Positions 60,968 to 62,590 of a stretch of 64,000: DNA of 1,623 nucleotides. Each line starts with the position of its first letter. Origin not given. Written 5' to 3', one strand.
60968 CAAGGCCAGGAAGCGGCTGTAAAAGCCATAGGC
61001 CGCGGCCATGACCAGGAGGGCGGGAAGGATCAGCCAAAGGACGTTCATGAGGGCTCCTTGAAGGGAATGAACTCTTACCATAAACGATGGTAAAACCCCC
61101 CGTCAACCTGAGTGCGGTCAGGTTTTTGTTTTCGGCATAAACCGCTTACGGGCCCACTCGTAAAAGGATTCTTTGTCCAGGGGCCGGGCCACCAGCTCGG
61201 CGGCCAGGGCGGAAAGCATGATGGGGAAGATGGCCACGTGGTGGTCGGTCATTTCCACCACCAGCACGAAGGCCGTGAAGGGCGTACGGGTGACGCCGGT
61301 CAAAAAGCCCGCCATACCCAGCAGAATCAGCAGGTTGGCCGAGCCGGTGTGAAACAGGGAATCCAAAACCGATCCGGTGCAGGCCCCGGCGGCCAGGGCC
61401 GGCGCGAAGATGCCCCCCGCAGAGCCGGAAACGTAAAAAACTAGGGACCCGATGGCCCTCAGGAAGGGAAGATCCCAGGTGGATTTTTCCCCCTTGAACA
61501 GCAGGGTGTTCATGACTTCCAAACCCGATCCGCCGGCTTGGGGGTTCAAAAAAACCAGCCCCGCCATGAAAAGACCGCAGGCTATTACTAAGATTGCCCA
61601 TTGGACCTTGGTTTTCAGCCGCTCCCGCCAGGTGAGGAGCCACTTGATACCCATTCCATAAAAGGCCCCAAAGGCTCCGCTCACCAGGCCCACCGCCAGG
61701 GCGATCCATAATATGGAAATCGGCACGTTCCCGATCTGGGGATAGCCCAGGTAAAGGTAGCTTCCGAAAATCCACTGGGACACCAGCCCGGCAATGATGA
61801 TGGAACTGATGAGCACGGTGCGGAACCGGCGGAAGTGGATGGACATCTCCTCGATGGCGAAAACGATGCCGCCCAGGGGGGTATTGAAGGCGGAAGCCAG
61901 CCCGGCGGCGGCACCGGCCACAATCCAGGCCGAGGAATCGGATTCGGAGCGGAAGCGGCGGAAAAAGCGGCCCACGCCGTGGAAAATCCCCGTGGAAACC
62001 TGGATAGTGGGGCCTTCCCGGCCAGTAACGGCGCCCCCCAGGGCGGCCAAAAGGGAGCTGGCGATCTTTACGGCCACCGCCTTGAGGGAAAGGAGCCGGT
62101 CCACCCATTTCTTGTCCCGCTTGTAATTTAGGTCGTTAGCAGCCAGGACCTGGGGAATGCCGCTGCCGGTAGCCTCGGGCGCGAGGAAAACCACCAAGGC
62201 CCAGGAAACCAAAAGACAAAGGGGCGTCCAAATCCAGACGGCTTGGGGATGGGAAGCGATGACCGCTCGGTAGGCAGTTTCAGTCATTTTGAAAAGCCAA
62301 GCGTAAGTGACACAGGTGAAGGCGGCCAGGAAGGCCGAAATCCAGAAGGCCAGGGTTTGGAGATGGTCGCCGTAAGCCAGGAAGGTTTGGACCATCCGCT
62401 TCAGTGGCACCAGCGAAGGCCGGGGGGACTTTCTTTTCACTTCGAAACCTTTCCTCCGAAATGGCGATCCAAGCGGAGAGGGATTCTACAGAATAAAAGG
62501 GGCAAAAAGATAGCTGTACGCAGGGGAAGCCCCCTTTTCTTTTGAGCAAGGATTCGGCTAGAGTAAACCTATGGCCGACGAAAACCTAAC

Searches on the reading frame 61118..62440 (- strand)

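Call 53: search_protein_families(library=pfam, proteins=[window:61118-62440:-], max_evalue=0.001)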
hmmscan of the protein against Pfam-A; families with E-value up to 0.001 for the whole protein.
window:61118-62440:- (440 aa): 1 family
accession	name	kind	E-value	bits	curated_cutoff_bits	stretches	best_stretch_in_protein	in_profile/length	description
PF00654.25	Voltage_CLC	-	3.7e-74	250.4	24.8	1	76-419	2-346/346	Voltage gated chloride channel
